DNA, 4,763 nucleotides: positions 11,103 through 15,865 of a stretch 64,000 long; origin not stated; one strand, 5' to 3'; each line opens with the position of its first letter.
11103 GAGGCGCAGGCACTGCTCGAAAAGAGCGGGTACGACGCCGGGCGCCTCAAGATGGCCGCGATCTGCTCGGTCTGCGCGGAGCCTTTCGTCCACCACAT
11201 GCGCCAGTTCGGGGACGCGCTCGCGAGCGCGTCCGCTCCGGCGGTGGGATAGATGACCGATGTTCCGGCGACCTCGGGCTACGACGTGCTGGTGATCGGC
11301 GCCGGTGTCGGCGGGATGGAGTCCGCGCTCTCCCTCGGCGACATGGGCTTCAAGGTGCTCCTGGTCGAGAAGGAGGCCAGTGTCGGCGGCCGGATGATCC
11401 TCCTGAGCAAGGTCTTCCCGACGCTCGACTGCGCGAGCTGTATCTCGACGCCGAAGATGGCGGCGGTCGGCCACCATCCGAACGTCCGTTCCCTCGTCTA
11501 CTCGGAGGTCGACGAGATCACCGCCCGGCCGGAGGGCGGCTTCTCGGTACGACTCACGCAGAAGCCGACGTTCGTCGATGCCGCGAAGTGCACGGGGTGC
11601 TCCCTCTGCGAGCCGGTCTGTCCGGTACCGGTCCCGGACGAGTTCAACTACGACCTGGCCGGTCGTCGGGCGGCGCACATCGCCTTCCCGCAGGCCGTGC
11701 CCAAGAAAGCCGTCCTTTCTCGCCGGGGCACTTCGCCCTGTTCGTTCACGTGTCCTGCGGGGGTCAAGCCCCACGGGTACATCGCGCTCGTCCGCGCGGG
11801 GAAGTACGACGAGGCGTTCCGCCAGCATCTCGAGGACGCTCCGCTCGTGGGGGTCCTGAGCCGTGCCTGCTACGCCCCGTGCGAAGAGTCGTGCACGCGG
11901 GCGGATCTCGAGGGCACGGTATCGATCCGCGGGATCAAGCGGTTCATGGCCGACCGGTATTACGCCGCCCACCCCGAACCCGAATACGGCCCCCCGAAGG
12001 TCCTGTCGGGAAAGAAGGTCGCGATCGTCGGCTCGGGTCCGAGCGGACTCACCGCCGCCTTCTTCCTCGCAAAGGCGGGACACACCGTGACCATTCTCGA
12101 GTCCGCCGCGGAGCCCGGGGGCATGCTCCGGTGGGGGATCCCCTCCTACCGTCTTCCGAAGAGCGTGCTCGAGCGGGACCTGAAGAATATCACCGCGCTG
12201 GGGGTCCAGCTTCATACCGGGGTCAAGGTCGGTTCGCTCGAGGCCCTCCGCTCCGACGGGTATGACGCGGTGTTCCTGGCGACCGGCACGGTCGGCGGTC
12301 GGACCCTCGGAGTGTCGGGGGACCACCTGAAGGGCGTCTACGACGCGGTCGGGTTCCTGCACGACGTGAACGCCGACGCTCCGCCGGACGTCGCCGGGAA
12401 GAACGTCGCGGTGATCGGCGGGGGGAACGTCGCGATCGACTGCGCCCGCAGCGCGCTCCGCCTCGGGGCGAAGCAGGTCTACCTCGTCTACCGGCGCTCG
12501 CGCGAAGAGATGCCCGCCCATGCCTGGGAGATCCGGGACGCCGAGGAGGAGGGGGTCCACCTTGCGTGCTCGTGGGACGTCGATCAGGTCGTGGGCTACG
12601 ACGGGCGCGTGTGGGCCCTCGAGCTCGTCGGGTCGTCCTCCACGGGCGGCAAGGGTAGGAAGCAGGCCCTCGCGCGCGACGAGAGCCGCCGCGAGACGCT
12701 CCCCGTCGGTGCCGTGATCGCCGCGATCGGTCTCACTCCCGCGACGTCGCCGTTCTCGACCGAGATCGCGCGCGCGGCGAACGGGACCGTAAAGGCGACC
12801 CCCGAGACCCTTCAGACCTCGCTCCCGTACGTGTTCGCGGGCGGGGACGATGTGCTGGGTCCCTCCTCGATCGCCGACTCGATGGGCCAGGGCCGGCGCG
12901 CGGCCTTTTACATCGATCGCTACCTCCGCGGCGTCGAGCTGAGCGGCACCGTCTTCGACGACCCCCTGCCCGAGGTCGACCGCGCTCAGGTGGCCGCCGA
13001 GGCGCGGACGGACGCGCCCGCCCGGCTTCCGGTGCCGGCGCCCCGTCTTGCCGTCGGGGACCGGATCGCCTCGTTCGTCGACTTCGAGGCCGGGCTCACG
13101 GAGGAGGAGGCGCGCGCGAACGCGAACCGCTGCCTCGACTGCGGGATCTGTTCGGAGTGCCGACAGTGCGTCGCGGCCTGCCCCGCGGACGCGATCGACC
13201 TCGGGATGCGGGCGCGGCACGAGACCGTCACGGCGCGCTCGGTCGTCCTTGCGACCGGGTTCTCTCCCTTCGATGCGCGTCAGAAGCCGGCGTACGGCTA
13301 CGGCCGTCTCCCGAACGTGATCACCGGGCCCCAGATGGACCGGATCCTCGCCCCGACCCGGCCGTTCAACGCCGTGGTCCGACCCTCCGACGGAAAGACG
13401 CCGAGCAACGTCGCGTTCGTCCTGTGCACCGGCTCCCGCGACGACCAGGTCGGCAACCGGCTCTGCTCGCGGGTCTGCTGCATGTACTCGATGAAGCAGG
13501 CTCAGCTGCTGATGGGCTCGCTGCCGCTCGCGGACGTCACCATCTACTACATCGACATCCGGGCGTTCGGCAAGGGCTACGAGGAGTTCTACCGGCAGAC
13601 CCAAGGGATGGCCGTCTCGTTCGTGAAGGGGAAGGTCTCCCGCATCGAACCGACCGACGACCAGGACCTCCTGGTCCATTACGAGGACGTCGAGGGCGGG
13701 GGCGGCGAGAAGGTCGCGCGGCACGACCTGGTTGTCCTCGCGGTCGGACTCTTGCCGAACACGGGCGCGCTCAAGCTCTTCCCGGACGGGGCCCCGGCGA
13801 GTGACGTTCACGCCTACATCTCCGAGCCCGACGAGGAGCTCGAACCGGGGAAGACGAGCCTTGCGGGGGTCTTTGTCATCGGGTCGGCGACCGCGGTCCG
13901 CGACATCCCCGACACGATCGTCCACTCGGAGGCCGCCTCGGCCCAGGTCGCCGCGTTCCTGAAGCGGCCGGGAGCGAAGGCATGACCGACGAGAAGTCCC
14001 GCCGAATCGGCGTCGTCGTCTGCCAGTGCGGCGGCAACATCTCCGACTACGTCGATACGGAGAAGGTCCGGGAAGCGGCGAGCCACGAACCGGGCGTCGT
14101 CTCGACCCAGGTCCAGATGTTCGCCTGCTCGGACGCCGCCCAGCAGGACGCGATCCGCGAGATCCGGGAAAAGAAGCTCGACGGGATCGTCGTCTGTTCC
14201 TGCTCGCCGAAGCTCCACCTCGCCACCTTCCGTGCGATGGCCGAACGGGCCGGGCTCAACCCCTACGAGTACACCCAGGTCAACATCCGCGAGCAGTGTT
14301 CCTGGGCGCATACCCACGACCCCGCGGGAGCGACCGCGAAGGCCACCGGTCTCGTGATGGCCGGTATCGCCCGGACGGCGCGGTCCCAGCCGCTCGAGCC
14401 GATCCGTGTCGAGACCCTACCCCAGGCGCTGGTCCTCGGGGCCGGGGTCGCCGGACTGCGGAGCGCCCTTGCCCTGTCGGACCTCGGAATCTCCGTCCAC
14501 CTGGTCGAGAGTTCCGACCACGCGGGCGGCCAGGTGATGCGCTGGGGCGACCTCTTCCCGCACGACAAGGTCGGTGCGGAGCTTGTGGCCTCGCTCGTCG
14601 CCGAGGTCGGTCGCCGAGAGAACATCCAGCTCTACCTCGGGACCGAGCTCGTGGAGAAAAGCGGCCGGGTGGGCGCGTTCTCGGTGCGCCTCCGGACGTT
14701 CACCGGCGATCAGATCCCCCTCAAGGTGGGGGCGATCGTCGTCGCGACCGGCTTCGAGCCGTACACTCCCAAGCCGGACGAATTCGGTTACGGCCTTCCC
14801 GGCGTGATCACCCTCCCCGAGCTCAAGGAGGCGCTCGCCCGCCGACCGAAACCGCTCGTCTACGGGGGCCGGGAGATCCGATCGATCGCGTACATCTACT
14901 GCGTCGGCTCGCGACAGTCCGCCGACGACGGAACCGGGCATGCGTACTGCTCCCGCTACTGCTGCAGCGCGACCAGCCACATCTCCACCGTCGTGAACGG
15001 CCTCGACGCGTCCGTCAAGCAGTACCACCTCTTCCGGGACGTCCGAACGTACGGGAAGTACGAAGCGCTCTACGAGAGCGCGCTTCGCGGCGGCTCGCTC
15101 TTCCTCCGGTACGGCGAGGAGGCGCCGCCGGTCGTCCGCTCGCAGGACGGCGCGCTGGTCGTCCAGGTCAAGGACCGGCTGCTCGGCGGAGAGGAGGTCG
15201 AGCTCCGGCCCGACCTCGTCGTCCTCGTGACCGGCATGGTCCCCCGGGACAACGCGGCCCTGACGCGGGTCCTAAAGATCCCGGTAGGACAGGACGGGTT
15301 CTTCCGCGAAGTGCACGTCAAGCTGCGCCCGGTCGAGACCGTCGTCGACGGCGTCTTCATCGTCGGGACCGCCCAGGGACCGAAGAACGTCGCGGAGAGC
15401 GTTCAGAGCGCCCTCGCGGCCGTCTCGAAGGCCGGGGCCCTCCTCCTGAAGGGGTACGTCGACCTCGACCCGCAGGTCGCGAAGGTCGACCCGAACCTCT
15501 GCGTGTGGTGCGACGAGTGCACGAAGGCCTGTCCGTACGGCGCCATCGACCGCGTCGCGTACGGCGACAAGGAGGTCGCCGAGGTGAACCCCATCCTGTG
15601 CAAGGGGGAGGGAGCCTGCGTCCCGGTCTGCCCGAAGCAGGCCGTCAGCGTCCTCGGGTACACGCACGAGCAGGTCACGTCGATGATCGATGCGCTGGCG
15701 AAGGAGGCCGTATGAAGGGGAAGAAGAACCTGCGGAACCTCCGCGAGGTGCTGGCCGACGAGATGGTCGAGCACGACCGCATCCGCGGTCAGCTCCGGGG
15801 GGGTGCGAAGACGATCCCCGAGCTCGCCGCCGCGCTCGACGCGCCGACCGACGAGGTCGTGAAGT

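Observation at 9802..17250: TusA/DsrE-headed Hdr module with an HdrA-GltD fusion: candidate undescribed NAD(P)H-linked sulfur-relay redox complex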

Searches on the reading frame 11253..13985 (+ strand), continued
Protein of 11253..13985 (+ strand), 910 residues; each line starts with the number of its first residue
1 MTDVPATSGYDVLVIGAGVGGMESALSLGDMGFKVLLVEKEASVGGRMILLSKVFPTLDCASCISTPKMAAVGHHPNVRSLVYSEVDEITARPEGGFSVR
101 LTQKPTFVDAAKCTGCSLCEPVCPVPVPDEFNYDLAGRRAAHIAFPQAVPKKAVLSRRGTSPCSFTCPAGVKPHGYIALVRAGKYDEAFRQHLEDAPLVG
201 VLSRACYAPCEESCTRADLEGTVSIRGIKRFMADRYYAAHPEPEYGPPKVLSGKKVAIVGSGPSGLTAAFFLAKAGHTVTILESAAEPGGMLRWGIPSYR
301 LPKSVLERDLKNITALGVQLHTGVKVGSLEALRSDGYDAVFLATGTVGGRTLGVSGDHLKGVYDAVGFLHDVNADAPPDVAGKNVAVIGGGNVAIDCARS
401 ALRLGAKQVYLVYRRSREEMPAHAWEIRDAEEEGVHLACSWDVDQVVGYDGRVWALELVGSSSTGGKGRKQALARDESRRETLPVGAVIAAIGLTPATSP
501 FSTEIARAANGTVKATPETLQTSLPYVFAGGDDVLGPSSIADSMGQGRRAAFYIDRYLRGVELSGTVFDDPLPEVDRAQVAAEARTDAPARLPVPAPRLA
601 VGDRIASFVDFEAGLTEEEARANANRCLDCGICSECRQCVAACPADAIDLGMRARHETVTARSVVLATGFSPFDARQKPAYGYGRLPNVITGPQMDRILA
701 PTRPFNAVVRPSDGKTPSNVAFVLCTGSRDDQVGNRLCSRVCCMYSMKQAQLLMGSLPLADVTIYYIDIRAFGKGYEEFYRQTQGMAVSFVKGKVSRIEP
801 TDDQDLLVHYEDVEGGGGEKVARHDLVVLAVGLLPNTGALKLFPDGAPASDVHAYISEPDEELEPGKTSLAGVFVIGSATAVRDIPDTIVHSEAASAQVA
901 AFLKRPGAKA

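Call 69: search_solved_structures(query=L057:6679-7044:+, max_evalue=0.001, show_alignments=3)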
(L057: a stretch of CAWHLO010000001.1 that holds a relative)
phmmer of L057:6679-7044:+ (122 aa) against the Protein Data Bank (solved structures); distinct sequences matched with E-value up to 0.001: 20.
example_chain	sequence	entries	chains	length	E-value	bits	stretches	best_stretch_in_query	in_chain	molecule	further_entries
6jmi_A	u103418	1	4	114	1.3e-09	41.3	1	12-97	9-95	Uncharacterized HTH-type transcriptional regulator Rv0081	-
6uvu_A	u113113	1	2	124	1.4e-09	41.1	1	7-91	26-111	ArsR family transcriptional regulator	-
2jsc_A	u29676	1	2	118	2.6e-09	40.3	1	16-92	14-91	Transcriptional regulator Rv1994c/MT2050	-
3pqj_A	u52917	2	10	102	5.8e-09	39.1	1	13-88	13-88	Biofilm growth-associated repressor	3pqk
1r22_A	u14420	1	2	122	8.7e-09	38.6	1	12-89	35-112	Transcriptional repressor smtB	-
1r1t_A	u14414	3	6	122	2e-08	37.4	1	12-89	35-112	Transcriptional repressor smtB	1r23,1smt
13ct_A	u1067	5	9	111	2.8e-08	36.9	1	16-91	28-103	Transcriptional regulator, ArsR family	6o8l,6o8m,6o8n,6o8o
6o8k_A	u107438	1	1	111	2.8e-08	36.9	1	16-91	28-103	Transcriptional regulator, ArsR family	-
3jth_A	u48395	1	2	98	1.4e-07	34.7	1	18-90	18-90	Transcription activator HlyU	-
5znx_A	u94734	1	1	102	1.5e-07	34.6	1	18-90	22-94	Transcriptional activator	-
3cuo_A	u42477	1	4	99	2.2e-07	34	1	15-84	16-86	Uncharacterized HTH-type transcriptional regulator ygaV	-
2kko_A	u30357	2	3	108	5.3e-07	32.8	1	18-99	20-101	POSSIBLE TRANSCRIPTIONAL REGULATORY PROTEIN (POSSIBLY ARSR-FAMILY) | Possible transcriptional regulatory arsR-family protein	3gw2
4k2e_A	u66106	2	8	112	6.1e-07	32.6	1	18-91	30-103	Transcriptional activator HlyU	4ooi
2lkp_A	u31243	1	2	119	6.6e-07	32.5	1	16-89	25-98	HTH-type transcriptional regulator NmtR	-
8qkf_A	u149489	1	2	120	2.1e-06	30.9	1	13-85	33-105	ArsR family transcriptional regulator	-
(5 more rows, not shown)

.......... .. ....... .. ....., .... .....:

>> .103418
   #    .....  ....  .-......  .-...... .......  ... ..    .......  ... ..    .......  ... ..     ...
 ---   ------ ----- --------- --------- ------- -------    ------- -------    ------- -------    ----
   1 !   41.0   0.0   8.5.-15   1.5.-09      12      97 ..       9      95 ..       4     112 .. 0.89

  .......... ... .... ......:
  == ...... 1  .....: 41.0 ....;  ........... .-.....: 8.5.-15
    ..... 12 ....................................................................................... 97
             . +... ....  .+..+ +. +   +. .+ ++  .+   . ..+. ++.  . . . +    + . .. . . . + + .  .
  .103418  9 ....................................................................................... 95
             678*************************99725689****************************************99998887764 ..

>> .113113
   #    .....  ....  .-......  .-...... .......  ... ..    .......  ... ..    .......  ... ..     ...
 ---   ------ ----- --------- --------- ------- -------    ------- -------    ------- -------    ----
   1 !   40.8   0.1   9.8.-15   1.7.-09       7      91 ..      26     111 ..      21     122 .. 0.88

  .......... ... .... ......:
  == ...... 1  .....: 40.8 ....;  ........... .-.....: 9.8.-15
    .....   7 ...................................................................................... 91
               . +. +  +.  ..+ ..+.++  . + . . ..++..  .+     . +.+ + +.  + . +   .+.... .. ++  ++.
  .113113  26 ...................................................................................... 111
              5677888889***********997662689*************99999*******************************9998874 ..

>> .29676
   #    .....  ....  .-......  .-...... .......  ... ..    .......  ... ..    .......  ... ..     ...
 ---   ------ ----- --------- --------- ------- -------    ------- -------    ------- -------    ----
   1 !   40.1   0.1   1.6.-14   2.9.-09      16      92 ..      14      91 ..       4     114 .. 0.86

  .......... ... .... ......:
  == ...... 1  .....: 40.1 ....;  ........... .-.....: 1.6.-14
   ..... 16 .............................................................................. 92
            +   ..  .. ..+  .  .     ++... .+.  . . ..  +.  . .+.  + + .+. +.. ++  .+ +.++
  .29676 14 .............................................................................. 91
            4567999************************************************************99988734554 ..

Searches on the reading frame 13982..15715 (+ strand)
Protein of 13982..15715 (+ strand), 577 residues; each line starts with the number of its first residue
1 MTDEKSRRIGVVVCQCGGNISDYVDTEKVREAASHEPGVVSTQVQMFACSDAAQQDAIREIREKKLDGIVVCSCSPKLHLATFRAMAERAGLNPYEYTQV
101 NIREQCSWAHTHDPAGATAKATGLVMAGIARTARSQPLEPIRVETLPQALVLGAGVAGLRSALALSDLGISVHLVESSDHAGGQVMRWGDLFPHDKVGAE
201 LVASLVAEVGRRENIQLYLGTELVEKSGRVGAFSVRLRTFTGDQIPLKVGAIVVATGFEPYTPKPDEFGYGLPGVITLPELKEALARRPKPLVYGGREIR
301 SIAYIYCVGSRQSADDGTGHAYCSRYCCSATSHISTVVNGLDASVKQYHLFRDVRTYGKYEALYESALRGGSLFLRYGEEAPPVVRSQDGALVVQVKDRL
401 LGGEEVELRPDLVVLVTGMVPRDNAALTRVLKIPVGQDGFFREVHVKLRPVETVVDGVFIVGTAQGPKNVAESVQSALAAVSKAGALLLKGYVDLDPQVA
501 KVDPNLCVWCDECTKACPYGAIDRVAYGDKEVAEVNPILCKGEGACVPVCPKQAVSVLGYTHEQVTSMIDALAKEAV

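Call 3: search_protein_families(library=pfam, proteins=[window:13982-15715:+], max_evalue=0.01)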
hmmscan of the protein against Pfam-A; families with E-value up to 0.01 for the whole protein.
window:13982-15715:+ (577 aa): 17 families
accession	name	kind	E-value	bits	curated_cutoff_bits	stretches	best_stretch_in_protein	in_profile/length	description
PF07992.20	Pyr_redox_2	-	1.7e-12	47.8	26.1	1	149-276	3-124/291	Pyridine nucleotide-disulphide oxidoreductase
PF14697.11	Fer4_21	-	1.3e-07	32.1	35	1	500-555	1-57/59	4Fe-4S dicluster domain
PF12838.12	Fer4_7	-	1.8e-07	31.9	27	1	507-554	2-52/52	4Fe-4S dicluster domain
PF12837.12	Fer4_6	-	1.6e-06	28.2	25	1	499-522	1-24/24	4Fe-4S binding domain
PF13450.12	NAD_binding_8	-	2.7e-06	28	21.9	1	151-208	1-54/68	NAD(P)-binding Rossmann-like domain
PF13237.11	Fer4_10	-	3.2e-06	27.4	25.5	1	502-551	4-53/53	4Fe-4S dicluster domain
PF00037.32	Fer4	-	9.3e-06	25.7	21.1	1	501-523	2-24/24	4Fe-4S binding domain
PF13187.11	Fer4_9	-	0.0001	22.7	27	1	507-554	2-51/52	4Fe-4S dicluster domain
PF12831.13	FAD_oxidored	-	0.00032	20.6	27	1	150-185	3-38/416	FAD dependent oxidoreductase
PF00890.30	FAD_binding_2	-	0.00041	20.1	20.4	1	149-184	2-37/414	FAD binding domain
PF25160.1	LdpA_Fe-S-bd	-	0.00054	20.1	27.6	1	513-558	9-46/49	LdpA Fe-S cluster-binding domain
PF00070.33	Pyr_redox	-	0.00072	20.5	22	1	149-181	2-34/82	Pyridine nucleotide-disulphide oxidoreductase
PF13484.11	Fer4_16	-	0.00085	20.5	30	0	507-525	2-20/66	4Fe-4S double cluster binding domain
PF12800.12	Fer4_4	-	0.0015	19.2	24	0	504-520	1-17/17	4Fe-4S binding domain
PF01266.30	DAO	-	0.0028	17.7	27.9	1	150-184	3-38/353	FAD dependent oxidoreductase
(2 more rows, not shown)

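Call 4: search_protein_families(library=ncbifam, proteins=[window:13982-15715:+], max_evalue=0.01)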
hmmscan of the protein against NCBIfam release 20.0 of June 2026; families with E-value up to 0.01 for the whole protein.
window:13982-15715:+ (577 aa): 84 families (the best 25 are shown)
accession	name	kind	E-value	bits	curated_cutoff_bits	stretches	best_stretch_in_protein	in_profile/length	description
NF040770.1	hetero_SS_HdrA2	exception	4.6e-132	441.7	1100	2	8-237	1-230/777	CoB-CoM heterodisulfide reductase HdrA2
NF041778.1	hetero_SS_HdrA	equivalog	8.3e-109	364.5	1400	2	243-575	322-653/771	ferredoxin:CoB-CoM heterodisulfide reductase subunit HdrA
NF041891.1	hdrA_Methbact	equivalog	7.8e-101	338.5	1300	2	243-574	309-637/762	ferredoxin:CoB-CoM heterodisulfide reductase subunit HdrA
NF009410.0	PRK12771.1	subfamily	9.4e-08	31.1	516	2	138-189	130-180/566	NAD(P)-binding protein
TIGR01944.1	rnfB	subfamily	2.7e-07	30.3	68.7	1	493-564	101-169/190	RnfABCDGE type electron transport complex subunit B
NF045874.1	Vhu_polyferre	exception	5.8e-07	28.6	600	1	503-556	290-347/381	F420-non-reducing hydrogenase associated-polyferredoxin VhuB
TIGR02374.1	nitri_red_nirB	equivalog_domain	1.5e-06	27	578.35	1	148-262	142-242/794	nitrite reductase large subunit NirB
TIGR02700.1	flavo_MJ0208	hypoth_equivalog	1.6e-06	27.6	251.35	1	501-556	144-195/234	dihydromethanopterin reductase (acceptor)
NF006446.0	PRK08764.1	equivalog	2.2e-06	27.6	220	1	494-556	75-134/139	Rnf electron transport complex subunit RnfB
NF007204.0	PRK09625.1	equivalog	2.6e-06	27.5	125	1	504-563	58-114/133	pyruvate flavodoxin oxidoreductase subunit delta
NF005415.0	PRK06991.1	equivalog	2.7e-06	27.2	281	1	497-564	77-141/284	electron transport complex subunit RsxB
TIGR02494.1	PFLE_PFLC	subfamily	2.9e-06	26.8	174.35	1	503-575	46-116/293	glycyl-radical enzyme activating protein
NF045637.1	carotdesatCrtDProt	equivalog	6e-06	25.1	580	1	150-185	2-37/485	1-hydroxycarotenoid 3,4-desaturase CrtD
NF041087.1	bile_acid_BaiCD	equivalog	6.2e-06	24.6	825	1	147-223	381-455/642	bile acid Fe-S flavoenzyme BaiCD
TIGR02179.1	PorD_KorD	subfamily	8.4e-06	25.8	60.05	1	503-557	23-74/78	2-oxoacid:acceptor oxidoreductase, delta subunit, pyruvate/2-ketoisovalerate family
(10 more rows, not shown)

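Call 35: search_solved_structures(query=window:13982-15712:+, max_evalue=0.00001, show_alignments=1)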
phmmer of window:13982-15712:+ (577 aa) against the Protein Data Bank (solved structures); distinct sequences matched with E-value up to 0.00001: 6.
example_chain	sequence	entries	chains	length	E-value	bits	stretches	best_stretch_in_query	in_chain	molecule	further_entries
5odc_A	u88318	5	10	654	3.2e-101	342.7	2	245-561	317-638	Heterodisulfide reductase, subunit A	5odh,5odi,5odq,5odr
8rvu_a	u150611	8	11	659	1.2e-100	340.9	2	243-575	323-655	H(2):CoB-CoM heterodisulfide,ferredoxin reductase subunit A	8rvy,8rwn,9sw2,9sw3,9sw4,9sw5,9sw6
8rvv_A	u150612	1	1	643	7e-100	338.3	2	243-571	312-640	H(2):CoB-CoM heterodisulfide,ferredoxin reductase subunit A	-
9sfi_A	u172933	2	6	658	1.7e-91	310.6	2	243-574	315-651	CoB--CoM heterodisulfide reductase iron-sulfur subunit A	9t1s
7bkb_A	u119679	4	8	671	3e-85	290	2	243-572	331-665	CoB--CoM heterodisulfide reductase iron-sulfur subunit A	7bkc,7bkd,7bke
6tjr_A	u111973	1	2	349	5.9e-27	97.6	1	149-484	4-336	Fumarate reductase/succinate dehydrogenase flavoprotein domain protein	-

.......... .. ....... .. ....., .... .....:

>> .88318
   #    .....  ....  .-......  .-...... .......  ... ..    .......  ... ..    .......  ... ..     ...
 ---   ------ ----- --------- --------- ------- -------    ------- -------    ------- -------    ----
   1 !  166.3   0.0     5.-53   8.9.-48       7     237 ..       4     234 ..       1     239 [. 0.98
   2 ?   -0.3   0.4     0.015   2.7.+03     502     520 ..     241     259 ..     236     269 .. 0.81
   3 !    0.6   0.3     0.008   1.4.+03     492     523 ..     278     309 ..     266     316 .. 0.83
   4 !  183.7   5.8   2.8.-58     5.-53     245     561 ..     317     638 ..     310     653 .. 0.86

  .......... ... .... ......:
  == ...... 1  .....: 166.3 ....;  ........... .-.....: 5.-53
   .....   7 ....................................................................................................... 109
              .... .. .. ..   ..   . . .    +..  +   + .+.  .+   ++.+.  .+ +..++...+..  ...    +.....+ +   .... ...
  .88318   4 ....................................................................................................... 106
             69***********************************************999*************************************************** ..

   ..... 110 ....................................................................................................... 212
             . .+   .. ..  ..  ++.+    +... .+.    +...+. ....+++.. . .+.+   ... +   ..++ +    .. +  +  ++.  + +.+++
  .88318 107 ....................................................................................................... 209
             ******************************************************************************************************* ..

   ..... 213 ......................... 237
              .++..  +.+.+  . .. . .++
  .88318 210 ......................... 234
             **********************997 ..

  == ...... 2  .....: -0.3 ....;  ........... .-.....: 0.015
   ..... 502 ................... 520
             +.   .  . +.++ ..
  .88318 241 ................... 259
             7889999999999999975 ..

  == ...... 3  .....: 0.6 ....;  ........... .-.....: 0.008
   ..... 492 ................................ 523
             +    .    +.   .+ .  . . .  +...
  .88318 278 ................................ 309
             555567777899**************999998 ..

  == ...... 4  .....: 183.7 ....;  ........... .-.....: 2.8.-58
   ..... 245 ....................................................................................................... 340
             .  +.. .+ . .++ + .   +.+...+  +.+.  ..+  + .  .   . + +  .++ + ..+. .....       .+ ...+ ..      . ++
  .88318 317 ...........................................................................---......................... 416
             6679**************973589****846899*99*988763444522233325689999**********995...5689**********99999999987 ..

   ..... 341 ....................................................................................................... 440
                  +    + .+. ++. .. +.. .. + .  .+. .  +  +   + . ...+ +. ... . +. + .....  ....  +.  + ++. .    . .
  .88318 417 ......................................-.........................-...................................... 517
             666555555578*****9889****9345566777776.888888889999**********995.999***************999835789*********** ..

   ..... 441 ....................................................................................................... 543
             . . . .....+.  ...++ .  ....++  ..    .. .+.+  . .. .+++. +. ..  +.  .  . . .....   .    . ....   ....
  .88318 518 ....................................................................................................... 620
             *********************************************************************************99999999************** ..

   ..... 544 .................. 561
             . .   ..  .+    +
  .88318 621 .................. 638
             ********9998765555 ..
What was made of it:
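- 13982..15715 (+): Partner HdrA (577 aa): N-terminal cluster domain, FAD domain and C-terminal ferredoxin domain. It lacks the inserted ferredoxin domain and the Cys194/197 pair. Aligns to 5ODC_A residues 4-234 and 317-638; '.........' there reads '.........' here (call 35).
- Checked: It aligns to HdrA of PDB 5ODC over residues 4-234 and 317-638, so the inserted ferredoxin domain is missing, and it lacks the Cys194/Cys197 pair (call 35).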
